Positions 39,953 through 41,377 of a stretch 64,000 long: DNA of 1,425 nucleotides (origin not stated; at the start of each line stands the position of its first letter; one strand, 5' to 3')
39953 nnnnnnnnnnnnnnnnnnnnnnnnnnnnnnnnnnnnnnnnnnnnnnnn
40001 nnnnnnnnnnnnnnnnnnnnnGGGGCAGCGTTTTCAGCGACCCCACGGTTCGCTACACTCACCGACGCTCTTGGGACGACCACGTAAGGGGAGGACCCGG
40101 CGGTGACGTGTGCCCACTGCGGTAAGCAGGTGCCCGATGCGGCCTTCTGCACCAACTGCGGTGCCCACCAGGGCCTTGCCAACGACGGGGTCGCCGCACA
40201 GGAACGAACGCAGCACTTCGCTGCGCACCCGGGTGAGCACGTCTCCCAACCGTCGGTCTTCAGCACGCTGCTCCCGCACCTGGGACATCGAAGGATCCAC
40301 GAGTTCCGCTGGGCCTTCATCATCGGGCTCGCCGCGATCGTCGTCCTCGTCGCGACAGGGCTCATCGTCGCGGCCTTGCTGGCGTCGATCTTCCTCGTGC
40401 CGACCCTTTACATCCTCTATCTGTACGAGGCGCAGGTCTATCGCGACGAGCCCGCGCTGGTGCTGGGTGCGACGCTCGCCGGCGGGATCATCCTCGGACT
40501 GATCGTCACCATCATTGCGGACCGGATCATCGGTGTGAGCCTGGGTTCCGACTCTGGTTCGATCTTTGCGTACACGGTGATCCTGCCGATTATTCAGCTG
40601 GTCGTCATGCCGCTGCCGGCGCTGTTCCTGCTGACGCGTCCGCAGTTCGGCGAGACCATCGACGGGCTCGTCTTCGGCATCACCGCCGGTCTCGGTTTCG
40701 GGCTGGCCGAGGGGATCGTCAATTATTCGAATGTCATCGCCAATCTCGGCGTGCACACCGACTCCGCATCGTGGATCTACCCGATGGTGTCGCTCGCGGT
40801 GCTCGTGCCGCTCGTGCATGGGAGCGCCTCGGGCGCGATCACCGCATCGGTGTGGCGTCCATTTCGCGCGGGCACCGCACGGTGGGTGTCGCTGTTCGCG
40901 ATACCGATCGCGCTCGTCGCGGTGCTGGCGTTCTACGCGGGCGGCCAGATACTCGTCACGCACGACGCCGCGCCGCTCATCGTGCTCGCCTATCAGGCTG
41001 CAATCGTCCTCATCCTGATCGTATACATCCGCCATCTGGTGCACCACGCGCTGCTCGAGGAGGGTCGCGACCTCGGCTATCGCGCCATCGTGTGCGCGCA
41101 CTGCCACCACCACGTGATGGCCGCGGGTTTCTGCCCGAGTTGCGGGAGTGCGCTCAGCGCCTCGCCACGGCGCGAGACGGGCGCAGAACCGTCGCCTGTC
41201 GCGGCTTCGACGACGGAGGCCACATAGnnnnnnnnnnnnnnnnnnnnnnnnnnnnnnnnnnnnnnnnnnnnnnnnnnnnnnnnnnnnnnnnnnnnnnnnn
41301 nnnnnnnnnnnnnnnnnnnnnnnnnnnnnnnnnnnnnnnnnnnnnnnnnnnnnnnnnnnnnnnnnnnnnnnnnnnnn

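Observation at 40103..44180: Mirror-image duplicated two-gene cassettes: zinc-ribbon-flanked PrsW-like membrane protein + zinc-ribbon single-pass protein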

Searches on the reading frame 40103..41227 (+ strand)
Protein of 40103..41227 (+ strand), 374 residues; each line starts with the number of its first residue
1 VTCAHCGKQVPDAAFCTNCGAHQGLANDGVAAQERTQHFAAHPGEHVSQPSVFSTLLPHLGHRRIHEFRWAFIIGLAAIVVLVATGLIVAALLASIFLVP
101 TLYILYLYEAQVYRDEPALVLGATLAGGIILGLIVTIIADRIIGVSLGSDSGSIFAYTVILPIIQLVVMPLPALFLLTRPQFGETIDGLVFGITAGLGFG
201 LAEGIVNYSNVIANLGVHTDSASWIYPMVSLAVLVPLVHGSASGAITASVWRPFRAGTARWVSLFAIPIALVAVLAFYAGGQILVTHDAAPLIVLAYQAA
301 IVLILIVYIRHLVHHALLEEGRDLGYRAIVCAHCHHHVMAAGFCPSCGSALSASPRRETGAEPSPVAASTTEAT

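Call 3: search_protein_families(library=pfam, proteins=[window:40103-41227:+], max_evalue=1)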
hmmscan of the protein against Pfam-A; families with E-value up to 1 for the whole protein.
window:40103-41227:+ (374 aa): 16 families
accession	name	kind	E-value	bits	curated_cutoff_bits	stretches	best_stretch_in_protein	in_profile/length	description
PF13367.11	PrsW-protease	-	1.8e-06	28.1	23.5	1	116-275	1-165/196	PrsW family intramembrane metalloprotease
PF12773.13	DZR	-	7.4e-05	23.3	27.3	2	328-352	12-35/45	Double zinc ribbon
PF07191.17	Zn_ribbon_6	-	0.00012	22.5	25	1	327-352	15-40/67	Double zinc ribbon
PF13240.11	Zn_Ribbon_1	-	0.00077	19.6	25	1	3-21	2-21/23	zinc-ribbon domain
PF13248.11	Zn_ribbon_3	-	0.0022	17.9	27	1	2-21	4-24/26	zinc-ribbon domain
PF06906.16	DUF1272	-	0.019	15.5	25.3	1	328-357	29-57/57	Protein of unknown function (DUF1272)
PF18912.6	DZR_2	-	0.025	14.9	27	0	329-352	22-47/56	Double zinc ribbon domain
PF00487.30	FA_desaturase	-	0.089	13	29.7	0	253-317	125-186/253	Fatty acid desaturase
PF12172.15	zf-ChsH2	-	0.15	12.3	23.2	1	2-22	13-34/37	ChsH2, rubredoxin-like zinc ribbon domain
PF10005.14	Zn_ribbon_DZR_6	-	0.23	12.6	23.4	0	330-358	3-32/93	zinc-ribbon domain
PF08772.16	Zn_ribbon_NOB1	-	0.25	11.9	24.9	0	330-350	10-32/72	Nin one binding (NOB1) Zn-ribbon like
PF05495.17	zf-CHY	-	0.31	11.9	31.3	0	1-21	43-63/68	CHY zinc finger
PF01155.25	HypA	-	0.31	11.5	28.9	0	329-350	71-95/112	Hydrogenase/urease nickel incorporation, metallochaperone, hypA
PF17032.10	Zn_ribbon_15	-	0.37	12.1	28.9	0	328-348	52-73/73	zinc-ribbon family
PF18551.6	TackOD1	-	0.63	10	32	1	308-350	55-97/188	Thaumarchaeal output domain 1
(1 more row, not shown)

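Call 4: search_protein_families(library=ncbifam, proteins=[window:40103-41227:+], max_evalue=1)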
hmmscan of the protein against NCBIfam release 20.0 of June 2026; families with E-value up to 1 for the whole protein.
window:40103-41227:+ (374 aa): 4 families
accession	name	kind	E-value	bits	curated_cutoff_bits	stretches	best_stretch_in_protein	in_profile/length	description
TIGR03826.1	YvyF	hypoth_equivalog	0.12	12.3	124.15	0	2-21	83-102/137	TIGR03826 family flagellar region protein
NF009146.0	PRK12496.1-3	equivalog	0.24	11.1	268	0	326-358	123-155/162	hypothetical protein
TIGR00595.1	priA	equivalog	0.45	9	230.35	0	328-351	243-266/509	replication restart helicase PriA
NF008261.0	PRK11032.1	equivalog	0.55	10.2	183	1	311-340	107-136/160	zinc ribbon-containing protein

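Call 12: find_homologous_proteins(query=window:40103-41227:+, max_evalue=0.001)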
Query window:40103-41227:+ (374 aa): 969 proteins with E <= 0.001 among 8000 candidates; the best 120 are listed.
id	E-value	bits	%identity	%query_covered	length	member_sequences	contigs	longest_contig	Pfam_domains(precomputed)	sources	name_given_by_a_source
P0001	1.1e-225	767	93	100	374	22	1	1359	PF13367.12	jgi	jgi:RsiW-degrading membrane proteinase PrsW (M82 family)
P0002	6.5e-217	738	89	100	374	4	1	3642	PF13367.12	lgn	-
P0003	7.0e-216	734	88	100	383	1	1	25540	PF13367.12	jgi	jgi:RsiW-degrading membrane proteinase PrsW (M82 family)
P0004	9.0e-216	734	89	100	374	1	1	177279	PF13367.12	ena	-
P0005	3.1e-213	726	87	100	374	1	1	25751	PF13367.12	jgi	jgi:RsiW-degrading membrane proteinase PrsW (M82 family)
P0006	3.1e-206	703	86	96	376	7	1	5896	PF13240.12,PF13367.12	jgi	jgi:RsiW-degrading membrane proteinase PrsW (M82 family)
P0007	6.4e-205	698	89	92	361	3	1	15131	PF13367.12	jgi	jgi:RsiW-degrading membrane proteinase PrsW (M82 family)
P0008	2.2e-204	697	84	99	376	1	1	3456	PF13367.12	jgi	jgi:RsiW-degrading membrane proteinase PrsW (M82 family)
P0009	3.6e-204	696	84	97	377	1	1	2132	PF13367.12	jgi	jgi:RsiW-degrading membrane proteinase PrsW (M82 family)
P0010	8.4e-204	695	84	99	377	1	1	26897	PF13367.12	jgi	jgi:RsiW-degrading membrane proteinase PrsW (M82 family)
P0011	1.2e-203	694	83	99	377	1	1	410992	PF13240.12,PF13367.12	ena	-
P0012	6.4e-203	692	82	99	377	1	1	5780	PF13240.12,PF13367.12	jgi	jgi:RsiW-degrading membrane proteinase PrsW (M82 family)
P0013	2.3e-202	690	84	96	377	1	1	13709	PF13367.12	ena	-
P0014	3.8e-200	683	81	100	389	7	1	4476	PF13367.12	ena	-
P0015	3.8e-199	679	82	99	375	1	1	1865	PF13367.12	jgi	-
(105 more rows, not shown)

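Call 13: find_encoding_contigs(protein=window:40103-41227:+, flank=10000, max_places=6)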
Protein window:40103-41227:+ (374 aa): 1 contig read that carries it; 1 place shown.
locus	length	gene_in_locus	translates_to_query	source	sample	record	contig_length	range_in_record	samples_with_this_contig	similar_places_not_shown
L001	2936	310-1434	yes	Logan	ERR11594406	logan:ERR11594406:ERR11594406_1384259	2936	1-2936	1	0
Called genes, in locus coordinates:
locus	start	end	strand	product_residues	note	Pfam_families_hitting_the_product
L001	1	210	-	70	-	?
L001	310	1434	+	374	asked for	PF13367:PrsW-protease (weak)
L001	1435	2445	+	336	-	PF12773:DZR (weak), PF13240:Zn_Ribbon_1 (weak)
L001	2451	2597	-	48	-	-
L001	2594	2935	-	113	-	?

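Call 15: search_solved_structures(query=window:40103-41227:+, max_evalue=10, show_alignments=2)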
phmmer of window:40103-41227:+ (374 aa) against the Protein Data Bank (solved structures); distinct sequences matched with E-value up to 10: 1.
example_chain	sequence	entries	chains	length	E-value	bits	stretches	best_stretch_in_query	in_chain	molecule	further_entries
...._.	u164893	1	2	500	0.13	14.5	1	305-357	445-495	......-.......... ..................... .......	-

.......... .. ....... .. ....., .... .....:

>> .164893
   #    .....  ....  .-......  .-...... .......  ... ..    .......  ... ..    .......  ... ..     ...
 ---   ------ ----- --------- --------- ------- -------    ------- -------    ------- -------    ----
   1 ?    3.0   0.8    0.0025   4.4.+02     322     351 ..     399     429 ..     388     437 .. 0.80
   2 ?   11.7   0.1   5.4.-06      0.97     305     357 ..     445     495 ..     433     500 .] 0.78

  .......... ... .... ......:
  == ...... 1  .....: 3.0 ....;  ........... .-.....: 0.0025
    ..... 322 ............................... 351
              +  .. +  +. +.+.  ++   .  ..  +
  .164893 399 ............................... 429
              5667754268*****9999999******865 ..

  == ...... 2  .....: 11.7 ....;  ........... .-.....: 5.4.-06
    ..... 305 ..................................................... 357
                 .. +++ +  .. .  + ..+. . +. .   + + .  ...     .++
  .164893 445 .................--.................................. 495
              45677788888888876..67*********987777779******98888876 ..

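Call 18: find_related_loci(query=A1, collection=genome_contigs, flank=6000)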
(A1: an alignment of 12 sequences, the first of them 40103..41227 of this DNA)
Query A1 (374 aa) in genome_contigs; peptide patterns used: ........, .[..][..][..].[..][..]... (x = any residue, [..] = any of these).
225 stretches matched a pattern; 184 encode a relative of the query (tblastn E <= 1e-3); the best 80 are kept; 80 distinct loci.
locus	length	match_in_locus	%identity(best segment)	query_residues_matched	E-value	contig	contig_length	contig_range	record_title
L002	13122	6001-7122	94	1-374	0e+0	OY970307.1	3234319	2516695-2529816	MAG: Candidatus Dormibacteraeota bacterium isolate MFD04463.bin.c.11 genome assembly, chromosome: 1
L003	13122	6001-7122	91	1-374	0e+0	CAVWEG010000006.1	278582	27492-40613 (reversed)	MAG: Candidatus Dormibacteraeota bacterium isolate MFD09671.bin.2.25 genome assembly, contig: contig_57117, whole genome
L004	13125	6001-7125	91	1-374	0e+0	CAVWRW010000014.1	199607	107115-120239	MAG: Candidatus Dormibacteraeota bacterium isolate MFD01213.bin.2.121 genome assembly, contig: contig_38596, whole genom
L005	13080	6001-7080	86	1-360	0e+0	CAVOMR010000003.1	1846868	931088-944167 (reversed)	MAG: Candidatus Dormibacteraeota bacterium isolate MFD00008.bin.2.5 genome assembly, contig: contig_32183, whole genome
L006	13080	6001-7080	78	1-360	0e+0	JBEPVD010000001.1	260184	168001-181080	MAG: Candidatus Dormiibacterota bacterium isolate 22E.metabat2_refined.090 NODE_20_length_260184_cov_9.625809, whole gen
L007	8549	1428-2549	66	1-374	1e-170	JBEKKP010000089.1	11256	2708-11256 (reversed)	MAG: Candidatus Dormibacteria bacterium isolate SPRUCE 34 SPRUCE_34_89, whole genome shotgun sequence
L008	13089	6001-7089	68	1-363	1e-170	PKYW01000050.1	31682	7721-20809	MAG: Candidatus Dormiibacterota bacterium isolate palsa_857 73.20120500_P15.8_contig_1947, whole genome shotgun sequence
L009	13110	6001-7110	68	1-370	2e-167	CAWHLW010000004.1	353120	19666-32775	MAG: Candidatus Dormibacteraeota bacterium isolate MFD00731.bin.2.132 genome assembly, contig: contig_23832, whole genom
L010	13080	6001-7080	66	1-360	2e-167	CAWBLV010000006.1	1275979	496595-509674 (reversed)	MAG: Candidatus Dormibacteraeota bacterium isolate MFD05705.bin.2.4 genome assembly, contig: contig_5707, whole genome s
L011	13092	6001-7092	65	1-364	2e-164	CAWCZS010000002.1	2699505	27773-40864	MAG: Candidatus Dormibacteraeota bacterium isolate MFD01716.bin.2.17 genome assembly, contig: contig_18889, whole genome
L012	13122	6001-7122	67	1-373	1e-156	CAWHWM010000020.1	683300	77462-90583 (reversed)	MAG: Candidatus Dormibacteraeota bacterium isolate MFD04434.bin.2.142 genome assembly, contig: contig_7336, whole genome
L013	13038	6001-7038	62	1-348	7e-145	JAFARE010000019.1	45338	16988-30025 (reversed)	MAG: Candidatus Dormiibacterota bacterium isolate CP_BM_ER_82 BM_ER_k147_3499611, whole genome shotgun sequence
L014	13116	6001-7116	56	1-372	3e-138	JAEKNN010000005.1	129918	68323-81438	MAG: Candidatus Amunia macphersoniae isolate Mitchell_Peninsula_5 NODE_92_length_129918_cov_30.843936, whole genome shot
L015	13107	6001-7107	67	1-369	3e-167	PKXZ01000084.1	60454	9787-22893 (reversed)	MAG: Candidatus Dormiibacterota bacterium isolate palsa_859 73.20120500_P23.17_contig_1720, whole genome shotgun sequenc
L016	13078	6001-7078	73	1-360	3e-127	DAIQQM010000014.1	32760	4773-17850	MAG TPA_asm: Candidatus Dormiibacterota bacterium isolate CTOTU28682 NODE_583_length_32760_cov_6.348295, whole genome sh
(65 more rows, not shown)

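Call 40: search_protein_representatives(alignment_id=A1)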
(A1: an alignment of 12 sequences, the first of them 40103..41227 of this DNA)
Query: 12 sequences, 377 profile positions. Proteins with E-value up to 0.001 (for the whole library): 1524; up to 1e-10: 630; up to 1e-30: 254. The best 150 are listed.
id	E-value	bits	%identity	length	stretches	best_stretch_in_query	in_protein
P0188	7.3e-146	502.5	-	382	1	1-367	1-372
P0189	5.8e-137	473.2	-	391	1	2-361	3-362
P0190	1.3e-135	468.7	-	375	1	1-364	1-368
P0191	7.6e-133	459.6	-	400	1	1-366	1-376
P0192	3.0e-128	444.5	-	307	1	64-365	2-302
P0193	4.9e-110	384.6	-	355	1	1-351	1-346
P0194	1.7e-104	366.3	-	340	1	28-354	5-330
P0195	2.5e-104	365.8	-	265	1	1-253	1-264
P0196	1.3e-103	363.4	-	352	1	1-354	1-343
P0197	1.7e-100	353.2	-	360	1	1-358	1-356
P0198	2.8e-99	349.1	-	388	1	2-361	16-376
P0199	6.7e-96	338.0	-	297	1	85-373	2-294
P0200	1.4e-95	337.0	-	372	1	1-360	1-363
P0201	1.7e-95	336.7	-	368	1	1-360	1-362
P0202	5.7e-92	325.1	-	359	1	1-352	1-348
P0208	9.8e-86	304.6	-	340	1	1-323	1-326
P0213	7.4e-82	291.8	-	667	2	1-334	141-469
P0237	1.1e-64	235.3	-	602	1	2-364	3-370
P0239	1.5e-62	228.3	-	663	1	2-370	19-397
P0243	8.3e-62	225.8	-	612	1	2-350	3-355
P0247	2.7e-61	224.1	-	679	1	2-359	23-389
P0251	2.7e-60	220.9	-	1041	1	1-364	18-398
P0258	8.1e-60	219.3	-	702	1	1-366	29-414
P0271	9.1e-58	212.5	-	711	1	1-356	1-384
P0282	2.0e-56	208.1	-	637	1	1-366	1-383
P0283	2.1e-56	208.1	-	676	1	1-365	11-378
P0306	5.3e-51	190.3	-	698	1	3-371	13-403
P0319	1.1e-47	179.4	-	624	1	3-367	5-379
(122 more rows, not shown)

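Call 42: search_protein_families(library=pfam, proteins=[P0237, P0239, P0247, P0251, P0258, P0271, P0283, P0306, P0213, P0319], max_evalue=0.01)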
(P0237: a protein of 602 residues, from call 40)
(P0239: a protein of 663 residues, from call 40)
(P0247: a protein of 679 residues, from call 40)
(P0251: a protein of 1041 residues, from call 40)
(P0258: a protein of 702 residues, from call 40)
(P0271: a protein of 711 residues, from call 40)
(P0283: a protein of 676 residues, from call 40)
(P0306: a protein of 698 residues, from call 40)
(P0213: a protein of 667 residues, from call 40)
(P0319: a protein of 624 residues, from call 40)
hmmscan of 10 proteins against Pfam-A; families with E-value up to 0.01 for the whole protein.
P0237 (602 aa): 4 families
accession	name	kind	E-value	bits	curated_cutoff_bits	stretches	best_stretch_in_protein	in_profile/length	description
PF12773.13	DZR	-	0.00049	20.6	27.3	0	4-24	1-22/45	Double zinc ribbon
PF07191.17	Zn_ribbon_6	-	0.0014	19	25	0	333-364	15-46/67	Double zinc ribbon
PF18912.6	DZR_2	-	0.0023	18.2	27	0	4-27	24-49/56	Double zinc ribbon domain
PF13240.11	Zn_Ribbon_1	-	0.0031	17.7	25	0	4-24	2-23/23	zinc-ribbon domain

P0239 (663 aa): 2 families
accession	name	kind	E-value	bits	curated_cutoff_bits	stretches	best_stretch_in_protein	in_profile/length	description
PF12773.13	DZR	-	4.7e-05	23.9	27.3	0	20-37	27-45/45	Double zinc ribbon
PF13248.11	Zn_ribbon_3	-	0.00039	20.2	27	0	357-375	4-23/26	zinc-ribbon domain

P0247 (679 aa): 4 families
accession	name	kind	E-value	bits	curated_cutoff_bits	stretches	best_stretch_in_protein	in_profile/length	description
PF12773.13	DZR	-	2.6e-05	24.7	27.3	0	360-378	26-45/45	Double zinc ribbon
PF13240.11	Zn_Ribbon_1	-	0.0019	18.4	25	0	361-378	2-20/23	zinc-ribbon domain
PF13248.11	Zn_ribbon_3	-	0.0031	17.4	27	0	361-378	5-23/26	zinc-ribbon domain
PF17032.10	Zn_ribbon_15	-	0.0095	17.2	28.9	0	358-378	52-73/73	zinc-ribbon family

P0251 (1041 aa): 1 family
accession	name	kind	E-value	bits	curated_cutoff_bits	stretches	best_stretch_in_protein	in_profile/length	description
PF00082.27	Peptidase_S8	-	3.1e-11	43.6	21.8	1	757-974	73-256/288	Subtilase family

P0258 (702 aa): 2 families
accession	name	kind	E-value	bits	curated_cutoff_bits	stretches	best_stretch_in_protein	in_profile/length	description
PF07191.17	Zn_ribbon_6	-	0.00046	20.6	25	0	27-51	15-39/67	Double zinc ribbon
PF12773.13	DZR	-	0.00047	20.7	27.3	0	29-48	25-45/45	Double zinc ribbon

P0271 (711 aa): 6 families
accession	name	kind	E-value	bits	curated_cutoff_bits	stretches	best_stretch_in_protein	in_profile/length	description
PF13240.11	Zn_Ribbon_1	-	8.8e-12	44.9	25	2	3-24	2-23/23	zinc-ribbon domain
PF12773.13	DZR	-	5e-09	36.6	27.3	2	3-25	1-23/45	Double zinc ribbon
PF13248.11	Zn_ribbon_3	-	5.6e-05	22.9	27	0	357-376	4-23/26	zinc-ribbon domain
PF24463.1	DUF7577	-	0.00015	21.7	28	1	2-25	4-27/27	Domain of unknown function (DUF7577)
PF13367.11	PrsW-protease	-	0.00071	19.6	23.5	1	115-267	1-144/196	PrsW family intramembrane metalloprotease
PF18912.6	DZR_2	-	0.0033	17.7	27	0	3-30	24-52/56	Double zinc ribbon domain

P0283 (676 aa): 4 families
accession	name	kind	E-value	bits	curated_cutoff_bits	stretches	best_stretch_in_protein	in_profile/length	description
PF12773.13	DZR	-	6e-06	26.8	27.3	0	11-37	13-38/45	Double zinc ribbon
PF13248.11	Zn_ribbon_3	-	3.9e-05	23.4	27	1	340-362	1-24/26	zinc-ribbon domain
PF13367.11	PrsW-protease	-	0.00028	20.9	23.5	1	121-205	1-87/196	PrsW family intramembrane metalloprotease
PF07191.17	Zn_ribbon_6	-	0.0003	21.2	25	0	9-33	15-39/67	Double zinc ribbon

P0306 (698 aa): 6 families
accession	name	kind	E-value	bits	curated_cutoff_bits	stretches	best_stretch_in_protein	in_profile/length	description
PF13240.11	Zn_Ribbon_1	-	8.5e-09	35.4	25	2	13-33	2-22/23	zinc-ribbon domain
PF12773.13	DZR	-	3.1e-07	30.9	27.3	1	13-34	1-22/45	Double zinc ribbon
PF13367.11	PrsW-protease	-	0.00052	20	23.5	1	122-306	1-178/196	PrsW family intramembrane metalloprotease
PF17032.10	Zn_ribbon_15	-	0.00073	20.7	28.9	0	9-31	51-73/73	zinc-ribbon family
PF13248.11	Zn_ribbon_3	-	0.0021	17.9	27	0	11-33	3-25/26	zinc-ribbon domain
PF18912.6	DZR_2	-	0.0052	17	27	0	12-34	9-31/56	Double zinc ribbon domain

P0213 (667 aa): 5 families
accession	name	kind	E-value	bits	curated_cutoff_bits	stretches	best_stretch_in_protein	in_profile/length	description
PF07191.17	Zn_ribbon_6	-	8.8e-05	22.9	25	0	138-164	14-40/67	Double zinc ribbon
PF24463.1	DUF7577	-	0.0015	18.6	28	1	141-164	3-27/27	Domain of unknown function (DUF7577)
PF13240.11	Zn_Ribbon_1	-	0.0063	16.7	25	0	511-531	1-22/23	zinc-ribbon domain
PF12773.13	DZR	-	0.0069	17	27.3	0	508-532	11-34/45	Double zinc ribbon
PF18912.6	DZR_2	-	0.0094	16.2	27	0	497-528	22-55/56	Double zinc ribbon domain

P0319 (624 aa): 0 families
